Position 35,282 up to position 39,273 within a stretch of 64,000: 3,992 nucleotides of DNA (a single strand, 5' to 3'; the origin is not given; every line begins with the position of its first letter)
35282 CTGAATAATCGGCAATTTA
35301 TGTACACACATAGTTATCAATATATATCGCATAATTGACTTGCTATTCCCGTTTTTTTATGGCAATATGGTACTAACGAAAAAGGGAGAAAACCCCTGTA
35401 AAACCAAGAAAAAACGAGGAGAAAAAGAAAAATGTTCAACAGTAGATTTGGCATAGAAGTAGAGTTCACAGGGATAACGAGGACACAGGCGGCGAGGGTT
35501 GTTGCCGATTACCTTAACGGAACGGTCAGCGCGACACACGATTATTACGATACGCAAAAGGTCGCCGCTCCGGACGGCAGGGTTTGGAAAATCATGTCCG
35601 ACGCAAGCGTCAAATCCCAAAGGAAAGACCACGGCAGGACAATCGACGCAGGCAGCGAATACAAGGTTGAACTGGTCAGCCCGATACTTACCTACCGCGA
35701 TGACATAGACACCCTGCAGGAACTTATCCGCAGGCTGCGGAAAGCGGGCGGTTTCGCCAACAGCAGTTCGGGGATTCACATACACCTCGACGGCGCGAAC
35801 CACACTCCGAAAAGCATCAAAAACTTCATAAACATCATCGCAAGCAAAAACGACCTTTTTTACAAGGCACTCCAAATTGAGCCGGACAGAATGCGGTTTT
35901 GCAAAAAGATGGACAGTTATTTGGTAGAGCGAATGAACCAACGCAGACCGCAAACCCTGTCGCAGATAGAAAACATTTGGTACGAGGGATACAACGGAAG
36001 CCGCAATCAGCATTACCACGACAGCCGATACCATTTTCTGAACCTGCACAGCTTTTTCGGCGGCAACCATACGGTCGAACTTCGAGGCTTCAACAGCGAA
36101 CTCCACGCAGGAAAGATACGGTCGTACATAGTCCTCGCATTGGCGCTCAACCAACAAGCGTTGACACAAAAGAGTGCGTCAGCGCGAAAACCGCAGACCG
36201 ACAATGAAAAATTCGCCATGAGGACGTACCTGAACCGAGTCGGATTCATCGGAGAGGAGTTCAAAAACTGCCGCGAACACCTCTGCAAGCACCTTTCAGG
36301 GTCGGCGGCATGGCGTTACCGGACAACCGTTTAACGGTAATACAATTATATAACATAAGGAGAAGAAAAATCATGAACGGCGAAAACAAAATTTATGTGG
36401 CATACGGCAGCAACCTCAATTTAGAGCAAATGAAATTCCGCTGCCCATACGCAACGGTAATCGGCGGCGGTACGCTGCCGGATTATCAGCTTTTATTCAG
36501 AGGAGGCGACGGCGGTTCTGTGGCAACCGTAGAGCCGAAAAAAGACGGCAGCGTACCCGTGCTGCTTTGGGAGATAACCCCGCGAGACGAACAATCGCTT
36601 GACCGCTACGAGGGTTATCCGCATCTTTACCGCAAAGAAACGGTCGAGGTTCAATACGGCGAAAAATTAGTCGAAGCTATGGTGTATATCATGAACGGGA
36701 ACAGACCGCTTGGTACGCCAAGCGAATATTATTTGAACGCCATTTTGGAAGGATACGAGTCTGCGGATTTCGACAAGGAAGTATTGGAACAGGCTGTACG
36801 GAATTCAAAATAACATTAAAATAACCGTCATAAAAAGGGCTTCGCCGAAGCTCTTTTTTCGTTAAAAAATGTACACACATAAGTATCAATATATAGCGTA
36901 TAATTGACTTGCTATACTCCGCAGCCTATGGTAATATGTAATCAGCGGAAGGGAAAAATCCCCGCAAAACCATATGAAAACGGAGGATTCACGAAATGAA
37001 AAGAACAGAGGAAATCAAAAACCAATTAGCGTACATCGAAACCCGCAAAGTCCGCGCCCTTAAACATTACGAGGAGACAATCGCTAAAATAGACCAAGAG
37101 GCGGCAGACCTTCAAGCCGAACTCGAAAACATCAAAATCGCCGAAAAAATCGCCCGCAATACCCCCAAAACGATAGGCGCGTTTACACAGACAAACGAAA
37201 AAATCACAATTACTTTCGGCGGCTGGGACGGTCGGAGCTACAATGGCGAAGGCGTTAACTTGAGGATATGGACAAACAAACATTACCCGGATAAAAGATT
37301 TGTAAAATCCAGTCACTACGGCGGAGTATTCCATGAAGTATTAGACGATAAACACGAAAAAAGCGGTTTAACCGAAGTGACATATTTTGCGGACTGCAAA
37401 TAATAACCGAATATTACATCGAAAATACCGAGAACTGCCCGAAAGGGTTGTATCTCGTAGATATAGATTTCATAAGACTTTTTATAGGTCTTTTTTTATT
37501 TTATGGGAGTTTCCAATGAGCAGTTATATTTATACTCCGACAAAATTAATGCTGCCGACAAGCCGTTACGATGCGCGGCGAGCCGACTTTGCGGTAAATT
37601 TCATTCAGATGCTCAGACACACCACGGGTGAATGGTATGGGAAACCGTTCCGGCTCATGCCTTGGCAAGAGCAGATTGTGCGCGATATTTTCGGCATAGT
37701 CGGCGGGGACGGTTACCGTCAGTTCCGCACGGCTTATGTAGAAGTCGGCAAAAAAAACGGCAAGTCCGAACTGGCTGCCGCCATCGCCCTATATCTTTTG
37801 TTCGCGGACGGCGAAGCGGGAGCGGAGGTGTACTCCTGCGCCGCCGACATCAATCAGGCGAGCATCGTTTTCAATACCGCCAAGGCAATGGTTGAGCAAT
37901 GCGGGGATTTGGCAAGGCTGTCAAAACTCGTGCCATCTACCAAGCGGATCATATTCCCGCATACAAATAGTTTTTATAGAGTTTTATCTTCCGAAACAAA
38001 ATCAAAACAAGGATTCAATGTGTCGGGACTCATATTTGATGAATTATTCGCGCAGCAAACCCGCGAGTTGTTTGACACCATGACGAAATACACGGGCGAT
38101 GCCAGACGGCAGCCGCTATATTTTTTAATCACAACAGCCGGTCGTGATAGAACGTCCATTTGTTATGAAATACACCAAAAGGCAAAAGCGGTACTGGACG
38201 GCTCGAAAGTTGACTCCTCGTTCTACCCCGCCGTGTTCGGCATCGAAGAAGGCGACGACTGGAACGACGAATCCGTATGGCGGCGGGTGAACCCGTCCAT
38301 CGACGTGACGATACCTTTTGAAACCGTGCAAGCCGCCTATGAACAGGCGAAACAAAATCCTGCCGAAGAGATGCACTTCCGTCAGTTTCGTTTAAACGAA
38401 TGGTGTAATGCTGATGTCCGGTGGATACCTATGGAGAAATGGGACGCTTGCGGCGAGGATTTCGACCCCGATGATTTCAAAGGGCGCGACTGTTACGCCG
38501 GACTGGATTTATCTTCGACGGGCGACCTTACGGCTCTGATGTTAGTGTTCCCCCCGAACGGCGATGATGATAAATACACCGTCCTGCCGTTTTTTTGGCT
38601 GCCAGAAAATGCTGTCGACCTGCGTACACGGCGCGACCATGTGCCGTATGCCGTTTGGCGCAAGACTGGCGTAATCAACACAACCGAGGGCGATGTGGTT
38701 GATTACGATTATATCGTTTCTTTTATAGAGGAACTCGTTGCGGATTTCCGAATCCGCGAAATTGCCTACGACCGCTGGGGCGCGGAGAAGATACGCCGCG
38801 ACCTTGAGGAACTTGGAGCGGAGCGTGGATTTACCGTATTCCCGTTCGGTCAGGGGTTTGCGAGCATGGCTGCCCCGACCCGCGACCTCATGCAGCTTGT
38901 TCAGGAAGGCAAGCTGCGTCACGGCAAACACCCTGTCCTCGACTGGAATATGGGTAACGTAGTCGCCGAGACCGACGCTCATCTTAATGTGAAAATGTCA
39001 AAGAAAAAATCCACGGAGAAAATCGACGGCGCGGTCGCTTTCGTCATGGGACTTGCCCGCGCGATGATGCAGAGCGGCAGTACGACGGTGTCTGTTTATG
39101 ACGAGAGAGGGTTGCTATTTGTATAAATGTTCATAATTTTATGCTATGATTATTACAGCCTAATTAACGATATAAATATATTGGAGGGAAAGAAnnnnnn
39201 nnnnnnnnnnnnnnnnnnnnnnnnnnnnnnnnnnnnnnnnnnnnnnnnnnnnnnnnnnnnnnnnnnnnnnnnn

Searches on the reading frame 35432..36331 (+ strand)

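Call 116: search_protein_families(library=pfam, proteins=[window:35432-36331:+], max_evalue=0.0001)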
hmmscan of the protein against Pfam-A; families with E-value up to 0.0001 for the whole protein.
window:35432-36331:+ (300 aa): 1 family
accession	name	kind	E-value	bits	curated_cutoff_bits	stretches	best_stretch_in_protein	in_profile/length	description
PF12224.13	Amidoligase_2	-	8.5e-75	252.2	22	1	4-239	3-244/245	Putative amidoligase enzyme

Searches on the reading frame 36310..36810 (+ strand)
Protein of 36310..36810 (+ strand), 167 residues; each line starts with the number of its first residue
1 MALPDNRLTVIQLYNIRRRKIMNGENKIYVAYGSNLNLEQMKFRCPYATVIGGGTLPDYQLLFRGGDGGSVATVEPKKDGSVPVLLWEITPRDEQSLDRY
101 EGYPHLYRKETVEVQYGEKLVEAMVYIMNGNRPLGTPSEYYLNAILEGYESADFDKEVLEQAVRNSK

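Call 116: search_protein_families(library=pfam, proteins=[window:36310-36810:+], max_evalue=0.0001)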
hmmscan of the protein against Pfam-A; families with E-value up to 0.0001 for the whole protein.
window:36310-36810:+ (167 aa): 2 families
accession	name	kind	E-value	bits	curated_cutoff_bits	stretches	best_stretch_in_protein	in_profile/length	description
PF06094.17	GGACT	-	2.4e-14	54.4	22.8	1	31-131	3-105/120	Gamma-glutamyl cyclotransferase, AIG2-like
PF13772.11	AIG2_2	-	7.8e-11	42.7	27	1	82-150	2-71/83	AIG2-like family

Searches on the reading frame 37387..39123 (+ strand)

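Call 3: search_protein_families(library=pfam, proteins=[window:37387-39123:+], max_evalue=1)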
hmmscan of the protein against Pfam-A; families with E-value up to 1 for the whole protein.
window:37387-39123:+ (579 aa): 3 families
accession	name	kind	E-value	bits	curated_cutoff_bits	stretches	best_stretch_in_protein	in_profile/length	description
PF20441.4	TerL_nuclease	-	1.1e-49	169.6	24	1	276-561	4-284/286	Terminase large subunit, endonuclease domain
PF03354.21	TerL_ATPase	-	4.6e-26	92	23.7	1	92-267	1-177/178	Terminase large subunit, ATPase domain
PF03237.21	Terminase_6N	-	0.0056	16.8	22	1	123-255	7-140/215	Terminase large subunit, T4likevirus-type, N-terminal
